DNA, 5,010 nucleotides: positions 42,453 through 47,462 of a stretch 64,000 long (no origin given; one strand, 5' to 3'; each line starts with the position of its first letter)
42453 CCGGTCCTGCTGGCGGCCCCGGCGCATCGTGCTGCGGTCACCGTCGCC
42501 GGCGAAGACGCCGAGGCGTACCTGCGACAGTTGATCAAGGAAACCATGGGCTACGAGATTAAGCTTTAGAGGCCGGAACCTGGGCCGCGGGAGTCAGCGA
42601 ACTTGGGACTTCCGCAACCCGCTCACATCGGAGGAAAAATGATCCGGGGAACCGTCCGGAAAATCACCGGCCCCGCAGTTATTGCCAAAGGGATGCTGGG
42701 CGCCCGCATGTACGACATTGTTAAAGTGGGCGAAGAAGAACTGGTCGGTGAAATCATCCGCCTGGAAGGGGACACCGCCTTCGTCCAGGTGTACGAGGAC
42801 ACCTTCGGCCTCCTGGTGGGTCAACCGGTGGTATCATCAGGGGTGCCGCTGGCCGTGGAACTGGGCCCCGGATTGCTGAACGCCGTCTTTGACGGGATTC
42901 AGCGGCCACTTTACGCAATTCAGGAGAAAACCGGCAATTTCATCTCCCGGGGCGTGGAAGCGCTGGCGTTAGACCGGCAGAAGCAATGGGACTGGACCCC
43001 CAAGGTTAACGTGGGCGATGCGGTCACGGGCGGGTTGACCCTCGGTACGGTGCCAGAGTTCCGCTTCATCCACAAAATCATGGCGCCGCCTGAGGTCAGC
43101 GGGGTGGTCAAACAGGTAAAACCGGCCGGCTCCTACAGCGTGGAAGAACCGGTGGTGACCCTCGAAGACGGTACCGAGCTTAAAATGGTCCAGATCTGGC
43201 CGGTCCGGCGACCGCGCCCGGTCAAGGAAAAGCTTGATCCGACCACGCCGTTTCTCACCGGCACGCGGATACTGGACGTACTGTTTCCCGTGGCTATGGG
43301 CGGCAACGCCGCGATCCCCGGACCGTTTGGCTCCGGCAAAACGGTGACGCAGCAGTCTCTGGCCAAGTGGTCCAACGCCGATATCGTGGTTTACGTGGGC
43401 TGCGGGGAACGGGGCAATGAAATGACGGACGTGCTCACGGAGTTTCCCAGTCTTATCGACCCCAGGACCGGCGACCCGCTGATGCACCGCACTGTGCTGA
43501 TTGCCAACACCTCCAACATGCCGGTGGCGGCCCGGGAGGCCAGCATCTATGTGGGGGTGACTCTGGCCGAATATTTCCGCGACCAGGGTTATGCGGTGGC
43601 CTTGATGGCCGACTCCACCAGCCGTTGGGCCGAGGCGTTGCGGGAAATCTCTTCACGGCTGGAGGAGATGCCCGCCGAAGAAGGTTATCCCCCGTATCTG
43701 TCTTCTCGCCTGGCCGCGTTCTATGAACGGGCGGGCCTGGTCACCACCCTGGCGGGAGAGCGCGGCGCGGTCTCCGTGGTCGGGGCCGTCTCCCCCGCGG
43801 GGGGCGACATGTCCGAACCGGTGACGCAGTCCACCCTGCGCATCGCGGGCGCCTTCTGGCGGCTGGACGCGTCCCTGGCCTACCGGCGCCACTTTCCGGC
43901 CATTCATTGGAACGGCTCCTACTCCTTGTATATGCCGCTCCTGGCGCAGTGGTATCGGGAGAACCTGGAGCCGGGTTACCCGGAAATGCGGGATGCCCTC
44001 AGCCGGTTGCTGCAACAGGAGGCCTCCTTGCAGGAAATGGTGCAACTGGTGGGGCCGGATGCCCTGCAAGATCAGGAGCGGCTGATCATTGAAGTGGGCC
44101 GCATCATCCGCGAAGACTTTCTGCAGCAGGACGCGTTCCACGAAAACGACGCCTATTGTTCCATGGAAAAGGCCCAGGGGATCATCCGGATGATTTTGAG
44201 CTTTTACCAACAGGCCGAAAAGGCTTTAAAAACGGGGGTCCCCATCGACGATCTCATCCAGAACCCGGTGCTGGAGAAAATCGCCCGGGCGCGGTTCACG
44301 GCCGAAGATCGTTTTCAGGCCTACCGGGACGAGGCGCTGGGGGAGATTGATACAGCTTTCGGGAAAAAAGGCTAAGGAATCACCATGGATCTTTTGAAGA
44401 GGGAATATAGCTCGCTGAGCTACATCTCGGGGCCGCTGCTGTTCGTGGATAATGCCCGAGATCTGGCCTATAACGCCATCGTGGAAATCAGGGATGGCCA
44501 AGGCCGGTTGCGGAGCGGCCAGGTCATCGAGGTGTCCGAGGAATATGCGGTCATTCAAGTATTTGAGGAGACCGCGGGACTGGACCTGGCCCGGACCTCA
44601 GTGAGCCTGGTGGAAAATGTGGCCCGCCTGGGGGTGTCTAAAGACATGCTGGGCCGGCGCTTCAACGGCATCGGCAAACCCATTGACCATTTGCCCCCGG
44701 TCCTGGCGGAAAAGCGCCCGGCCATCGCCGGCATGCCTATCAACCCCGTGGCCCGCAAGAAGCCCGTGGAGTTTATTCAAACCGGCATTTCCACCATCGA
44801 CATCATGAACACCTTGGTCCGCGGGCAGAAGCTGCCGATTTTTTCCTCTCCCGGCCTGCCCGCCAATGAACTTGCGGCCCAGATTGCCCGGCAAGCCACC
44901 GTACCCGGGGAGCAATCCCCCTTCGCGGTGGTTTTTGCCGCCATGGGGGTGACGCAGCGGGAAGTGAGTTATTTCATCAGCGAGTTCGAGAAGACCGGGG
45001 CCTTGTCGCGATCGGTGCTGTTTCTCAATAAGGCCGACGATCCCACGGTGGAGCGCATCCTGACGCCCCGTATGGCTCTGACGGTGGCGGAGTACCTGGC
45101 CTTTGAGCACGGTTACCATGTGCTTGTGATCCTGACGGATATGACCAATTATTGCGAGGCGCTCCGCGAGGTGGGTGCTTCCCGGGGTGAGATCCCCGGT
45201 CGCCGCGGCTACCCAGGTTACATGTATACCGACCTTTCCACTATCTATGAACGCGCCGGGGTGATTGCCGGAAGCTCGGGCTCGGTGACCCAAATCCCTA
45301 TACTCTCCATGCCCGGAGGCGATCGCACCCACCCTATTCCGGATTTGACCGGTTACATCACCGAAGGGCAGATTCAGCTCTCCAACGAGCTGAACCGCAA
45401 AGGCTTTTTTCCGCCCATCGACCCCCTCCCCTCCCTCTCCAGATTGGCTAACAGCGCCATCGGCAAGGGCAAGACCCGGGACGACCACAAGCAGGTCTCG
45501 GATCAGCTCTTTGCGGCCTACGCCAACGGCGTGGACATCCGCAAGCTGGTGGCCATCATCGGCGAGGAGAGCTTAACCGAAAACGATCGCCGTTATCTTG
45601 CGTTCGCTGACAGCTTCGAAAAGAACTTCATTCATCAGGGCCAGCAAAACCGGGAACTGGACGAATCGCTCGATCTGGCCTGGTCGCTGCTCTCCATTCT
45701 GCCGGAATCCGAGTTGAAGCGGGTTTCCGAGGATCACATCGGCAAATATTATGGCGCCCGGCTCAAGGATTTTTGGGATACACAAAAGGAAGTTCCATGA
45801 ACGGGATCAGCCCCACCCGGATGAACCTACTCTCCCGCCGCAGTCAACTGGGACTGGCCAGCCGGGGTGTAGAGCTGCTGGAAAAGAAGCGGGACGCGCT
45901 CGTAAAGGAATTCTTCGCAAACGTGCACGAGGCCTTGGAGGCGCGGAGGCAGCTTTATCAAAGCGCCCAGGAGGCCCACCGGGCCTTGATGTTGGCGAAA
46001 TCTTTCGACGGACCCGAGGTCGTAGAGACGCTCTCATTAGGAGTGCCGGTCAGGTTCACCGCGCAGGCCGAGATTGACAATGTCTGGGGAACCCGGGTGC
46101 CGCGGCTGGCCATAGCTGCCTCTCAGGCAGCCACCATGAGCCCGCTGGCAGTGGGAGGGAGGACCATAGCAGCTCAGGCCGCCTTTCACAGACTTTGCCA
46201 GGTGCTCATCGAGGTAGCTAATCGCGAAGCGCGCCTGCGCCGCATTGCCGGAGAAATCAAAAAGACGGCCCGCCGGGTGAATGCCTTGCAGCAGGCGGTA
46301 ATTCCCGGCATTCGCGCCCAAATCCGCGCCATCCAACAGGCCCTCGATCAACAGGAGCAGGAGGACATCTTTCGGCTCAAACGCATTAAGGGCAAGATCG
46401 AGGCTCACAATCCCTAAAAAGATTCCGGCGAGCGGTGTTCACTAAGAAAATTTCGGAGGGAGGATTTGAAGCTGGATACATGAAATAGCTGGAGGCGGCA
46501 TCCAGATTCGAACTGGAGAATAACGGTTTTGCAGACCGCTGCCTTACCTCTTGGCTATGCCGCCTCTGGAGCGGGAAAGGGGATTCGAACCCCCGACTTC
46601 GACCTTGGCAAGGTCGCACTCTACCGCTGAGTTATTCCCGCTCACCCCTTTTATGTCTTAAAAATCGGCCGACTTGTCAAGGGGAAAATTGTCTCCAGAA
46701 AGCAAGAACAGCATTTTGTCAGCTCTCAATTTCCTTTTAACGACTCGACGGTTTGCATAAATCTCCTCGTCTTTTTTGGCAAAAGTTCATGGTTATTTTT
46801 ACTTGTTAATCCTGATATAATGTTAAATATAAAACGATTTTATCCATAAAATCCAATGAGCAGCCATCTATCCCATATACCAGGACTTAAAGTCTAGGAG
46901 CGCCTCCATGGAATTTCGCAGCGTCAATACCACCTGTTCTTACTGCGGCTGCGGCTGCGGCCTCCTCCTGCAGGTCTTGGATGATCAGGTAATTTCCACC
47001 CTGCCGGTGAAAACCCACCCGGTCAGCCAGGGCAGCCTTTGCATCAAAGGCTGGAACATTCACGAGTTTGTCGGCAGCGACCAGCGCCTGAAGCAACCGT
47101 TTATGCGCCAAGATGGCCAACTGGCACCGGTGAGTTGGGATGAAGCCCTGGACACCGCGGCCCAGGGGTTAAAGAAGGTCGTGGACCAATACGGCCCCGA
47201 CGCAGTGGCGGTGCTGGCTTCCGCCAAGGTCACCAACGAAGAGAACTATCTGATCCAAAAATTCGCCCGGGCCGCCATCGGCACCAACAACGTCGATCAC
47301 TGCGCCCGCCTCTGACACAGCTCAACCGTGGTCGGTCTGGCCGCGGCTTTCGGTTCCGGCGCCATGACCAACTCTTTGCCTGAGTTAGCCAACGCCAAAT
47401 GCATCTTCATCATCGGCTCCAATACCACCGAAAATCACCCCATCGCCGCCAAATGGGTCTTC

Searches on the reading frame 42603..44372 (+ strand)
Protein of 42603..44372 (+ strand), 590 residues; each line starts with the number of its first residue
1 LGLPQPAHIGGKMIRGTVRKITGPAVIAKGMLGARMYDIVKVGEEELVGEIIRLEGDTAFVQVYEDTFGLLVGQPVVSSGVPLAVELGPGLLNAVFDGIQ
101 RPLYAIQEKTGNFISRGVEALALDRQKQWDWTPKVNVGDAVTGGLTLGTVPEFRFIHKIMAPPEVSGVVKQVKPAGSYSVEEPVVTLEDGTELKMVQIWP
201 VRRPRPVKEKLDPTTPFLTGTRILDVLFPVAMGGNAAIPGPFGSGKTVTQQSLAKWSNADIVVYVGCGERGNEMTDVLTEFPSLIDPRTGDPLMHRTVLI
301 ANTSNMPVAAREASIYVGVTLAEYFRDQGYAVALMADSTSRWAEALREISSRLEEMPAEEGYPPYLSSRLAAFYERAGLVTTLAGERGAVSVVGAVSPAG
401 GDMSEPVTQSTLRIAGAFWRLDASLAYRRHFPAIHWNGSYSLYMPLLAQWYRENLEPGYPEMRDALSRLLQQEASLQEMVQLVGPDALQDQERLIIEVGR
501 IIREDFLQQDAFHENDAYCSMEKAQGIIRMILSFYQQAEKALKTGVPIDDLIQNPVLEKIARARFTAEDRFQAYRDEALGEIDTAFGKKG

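Call 32: search_protein_families(library=pfam, proteins=[window:42603-44372:+], max_evalue=0.001)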
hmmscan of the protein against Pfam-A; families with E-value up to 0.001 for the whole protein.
window:42603-44372:+ (590 aa): 4 families
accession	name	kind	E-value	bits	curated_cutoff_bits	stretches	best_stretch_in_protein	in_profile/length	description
PF00006.31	ATP-synt_ab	-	2.4e-69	233.6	29.5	1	220-441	1-213/213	ATP synthase alpha/beta family, nucleotide-binding domain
PF16886.11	ATP-synt_ab_Xtn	-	1.5e-27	95.6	25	1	122-202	3-88/88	ATPsynthase alpha/beta subunit barrel-sandwich domain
PF22919.1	ATP-synt_VA_C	-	5.8e-26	90.9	24.7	1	449-550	2-99/101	C-terminal domain of V and A type ATP synthase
PF02874.29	ATP-synt_ab_N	-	9.6e-13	48.9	20.9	1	20-80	3-69/69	ATP synthase alpha/beta family, beta-barrel domain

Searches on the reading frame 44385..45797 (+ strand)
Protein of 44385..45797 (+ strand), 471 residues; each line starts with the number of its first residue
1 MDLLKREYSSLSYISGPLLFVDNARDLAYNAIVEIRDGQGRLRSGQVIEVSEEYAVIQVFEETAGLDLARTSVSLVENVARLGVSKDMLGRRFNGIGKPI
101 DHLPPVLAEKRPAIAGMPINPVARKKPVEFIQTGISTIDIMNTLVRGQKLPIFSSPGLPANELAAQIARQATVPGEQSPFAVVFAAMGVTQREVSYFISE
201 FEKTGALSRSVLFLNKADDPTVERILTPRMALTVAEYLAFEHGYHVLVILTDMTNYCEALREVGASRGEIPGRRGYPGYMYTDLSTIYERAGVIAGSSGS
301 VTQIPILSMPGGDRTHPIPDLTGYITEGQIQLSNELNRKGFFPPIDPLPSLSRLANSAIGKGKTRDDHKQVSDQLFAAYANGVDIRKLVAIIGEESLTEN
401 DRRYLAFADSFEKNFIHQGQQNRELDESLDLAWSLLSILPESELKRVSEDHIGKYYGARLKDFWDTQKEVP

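Call 32: search_protein_families(library=pfam, proteins=[window:44385-45797:+], max_evalue=0.001)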
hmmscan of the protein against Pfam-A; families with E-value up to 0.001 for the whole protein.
window:44385-45797:+ (471 aa): 3 families
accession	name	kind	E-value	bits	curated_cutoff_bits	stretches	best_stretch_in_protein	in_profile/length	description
PF00006.31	ATP-synt_ab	-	6.8e-78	261.6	29.5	1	134-352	1-213/213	ATP synthase alpha/beta family, nucleotide-binding domain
PF22919.1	ATP-synt_VA_C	-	4.5e-31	107.3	24.7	1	358-456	2-101/101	C-terminal domain of V and A type ATP synthase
PF02874.29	ATP-synt_ab_N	-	9.9e-10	39.2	20.9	1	14-68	4-61/69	ATP synthase alpha/beta family, beta-barrel domain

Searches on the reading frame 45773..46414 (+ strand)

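Call 32: search_protein_families(library=pfam, proteins=[window:45773-46414:+], max_evalue=0.001)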
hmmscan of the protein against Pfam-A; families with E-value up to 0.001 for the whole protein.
window:45773-46414:+ (214 aa): 1 family
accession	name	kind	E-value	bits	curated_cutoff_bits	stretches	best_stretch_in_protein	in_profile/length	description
PF01813.22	ATP-synt_D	-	1.4e-45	156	25.7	1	18-206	1-195/196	ATP synthase subunit D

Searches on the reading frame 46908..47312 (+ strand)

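Call 32: search_protein_families(library=pfam, proteins=[window:46908-47312:+], max_evalue=0.001)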
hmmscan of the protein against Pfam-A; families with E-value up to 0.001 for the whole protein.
window:46908-47312:+ (135 aa): 2 families
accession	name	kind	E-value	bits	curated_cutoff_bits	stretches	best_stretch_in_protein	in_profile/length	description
PF00384.28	Molybdopterin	-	9e-17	61.6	24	1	60-135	1-81/353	Molybdopterin oxidoreductase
PF04879.21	Molybdop_Fe4S4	-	7.1e-16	58.4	22.7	1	5-55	3-53/55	Molybdopterin oxidoreductase Fe4S4 domain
